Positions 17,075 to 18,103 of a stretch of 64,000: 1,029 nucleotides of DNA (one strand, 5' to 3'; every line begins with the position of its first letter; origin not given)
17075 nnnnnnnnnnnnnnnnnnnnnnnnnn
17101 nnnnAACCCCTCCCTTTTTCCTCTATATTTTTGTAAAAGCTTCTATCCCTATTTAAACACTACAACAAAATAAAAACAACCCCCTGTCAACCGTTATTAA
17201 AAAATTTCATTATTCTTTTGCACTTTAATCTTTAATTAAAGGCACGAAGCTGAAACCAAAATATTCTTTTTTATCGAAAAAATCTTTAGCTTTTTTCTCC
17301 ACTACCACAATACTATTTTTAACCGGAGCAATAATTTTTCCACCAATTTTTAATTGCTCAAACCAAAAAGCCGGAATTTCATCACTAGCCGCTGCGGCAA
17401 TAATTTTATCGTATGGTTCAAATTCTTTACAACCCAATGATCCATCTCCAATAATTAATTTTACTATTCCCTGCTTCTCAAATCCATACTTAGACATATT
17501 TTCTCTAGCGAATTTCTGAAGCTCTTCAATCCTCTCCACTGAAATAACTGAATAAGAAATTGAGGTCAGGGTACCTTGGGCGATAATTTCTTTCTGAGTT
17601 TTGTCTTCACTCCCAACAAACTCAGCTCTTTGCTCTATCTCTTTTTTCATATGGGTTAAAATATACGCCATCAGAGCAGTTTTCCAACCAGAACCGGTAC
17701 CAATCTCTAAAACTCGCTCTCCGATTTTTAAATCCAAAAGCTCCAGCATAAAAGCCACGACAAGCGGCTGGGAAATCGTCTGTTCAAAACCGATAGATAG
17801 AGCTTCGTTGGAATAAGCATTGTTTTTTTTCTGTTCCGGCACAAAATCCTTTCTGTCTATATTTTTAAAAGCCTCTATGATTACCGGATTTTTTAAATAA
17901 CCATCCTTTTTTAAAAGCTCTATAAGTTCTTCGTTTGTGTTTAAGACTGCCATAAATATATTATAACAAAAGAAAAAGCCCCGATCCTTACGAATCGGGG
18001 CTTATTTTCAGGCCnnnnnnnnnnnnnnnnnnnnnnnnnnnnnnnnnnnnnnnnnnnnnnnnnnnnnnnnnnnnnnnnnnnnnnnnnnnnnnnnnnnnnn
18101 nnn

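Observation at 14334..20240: Foreign-composition block between rplJ and tRNA-Trp: paired AAA+ ATPases plus a large metallophosphoesterase protein; candidate undescribed module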

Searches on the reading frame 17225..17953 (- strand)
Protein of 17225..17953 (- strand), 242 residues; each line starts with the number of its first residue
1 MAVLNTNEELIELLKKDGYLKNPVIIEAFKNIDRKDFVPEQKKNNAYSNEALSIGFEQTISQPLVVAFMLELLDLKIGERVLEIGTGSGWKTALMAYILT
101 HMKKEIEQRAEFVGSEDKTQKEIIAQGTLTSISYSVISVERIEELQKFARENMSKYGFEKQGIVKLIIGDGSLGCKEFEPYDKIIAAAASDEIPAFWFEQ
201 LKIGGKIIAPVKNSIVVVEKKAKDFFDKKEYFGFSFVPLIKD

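Call 4: search_protein_families(library=pfam, proteins=[window:17225-17953:-], max_evalue=0.1)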
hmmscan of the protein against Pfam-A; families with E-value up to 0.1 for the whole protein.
window:17225-17953:- (242 aa): 4 families
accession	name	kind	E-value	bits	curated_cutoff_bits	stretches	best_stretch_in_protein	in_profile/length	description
PF01135.25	PCMT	-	6.8e-56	189.8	20.3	1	6-241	2-207/210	Protein-L-isoaspartate(D-aspartate) O-methyltransferase (PCMT)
PF13847.12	Methyltransf_31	-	0.0043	17.2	27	0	78-191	4-85/145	Methyltransferase domain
PF08660.17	Alg14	-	0.013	16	27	0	86-129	5-49/171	Oligosaccharide biosynthesis protein Alg14 like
PF00398.26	RrnaAD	-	0.067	12.7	24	0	63-115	16-67/263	Ribosomal RNA adenine dimethylase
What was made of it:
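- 17225..17953 (-): pcm, protein-L-isoaspartate O-methyltransferase. Pfam PCMT 6.8e-56 (call 4).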

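Call 5: search_protein_families(library=padloc, proteins=[window:17225-17953:-], max_evalue=0.1)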
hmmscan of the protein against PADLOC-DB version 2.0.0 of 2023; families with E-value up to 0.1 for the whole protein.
window:17225-17953:- (242 aa): 2 families
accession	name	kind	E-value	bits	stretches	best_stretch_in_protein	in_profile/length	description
PDLC04134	mad2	-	1.5e-19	68.2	1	49-230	263-421/492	mads_2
PDLC03001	gop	-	0.037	12.3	1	86-127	34-77/126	-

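Call 6: search_protein_families(library=ncbifam, proteins=[window:17225-17953:-], max_evalue=0.1)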
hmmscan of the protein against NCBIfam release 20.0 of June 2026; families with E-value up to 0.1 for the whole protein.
window:17225-17953:- (242 aa): 13 families
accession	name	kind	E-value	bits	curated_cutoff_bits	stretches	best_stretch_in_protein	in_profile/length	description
NF001453.0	PRK00312.1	equivalog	1.1e-57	195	188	2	6-102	10-105/217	protein-L-isoaspartate(D-aspartate) O-methyltransferase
NF010549.0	PRK13942.1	equivalog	6e-53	179.5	282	2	5-102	5-102/215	protein-L-isoaspartate O-methyltransferase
TIGR00080.1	pimt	equivalog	1.3e-50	172.2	159.05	2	4-108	4-110/216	protein-L-isoaspartate O-methyltransferase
TIGR04364.1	methyltran_FxLD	equivalog_domain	1.1e-29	103.8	320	2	8-99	6-103/394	methyltransferase, FxLD system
TIGR04188.1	methyltr_grsp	subfamily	1.2e-29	103.8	380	3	135-214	133-208/363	ATP-grasp peptide maturase system methyltransferase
NF010550.0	PRK13943.1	equivalog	4.2e-29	101.7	359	2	136-230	108-197/322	protein-L-isoaspartate O-methyltransferase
TIGR02469.1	CbiT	equivalog_domain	0.00028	21.2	78.3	0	63-92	5-34/124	precorrin-6Y C5,15-methyltransferase (decarboxylating) subunit CbiT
NF047738.1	antiphage_MADS2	equivalog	0.0058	15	720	1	65-130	319-381/654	methylation-associated defense system DNA methyltransferase MAD2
TIGR03534.1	RF_mod_PrmC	equivalog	0.0075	15.7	199.1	1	65-186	76-162/253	peptide chain release factor N(5)-glutamine methyltransferase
NF011530.0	PRK14968.1-4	equivalog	0.012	15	243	1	54-96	13-58/202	putative methyltransferase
NF006720.0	PRK09258.1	equivalog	0.034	13.5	285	1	55-96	294-335/338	3-oxoacyl-ACP synthase III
NF011528.0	PRK14968.1-2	equivalog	0.046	13.2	171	1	68-90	29-51/205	putative methyltransferase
TIGR02194.1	GlrX_NrdH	subfamily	0.049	13.8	85.75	0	4-27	31-54/72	glutaredoxin-like protein NrdH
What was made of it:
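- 17225..17953 (-): NCBIfam equivalogs above cutoff: 195 against 188, and 172.2 against 159.05 (call 6).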
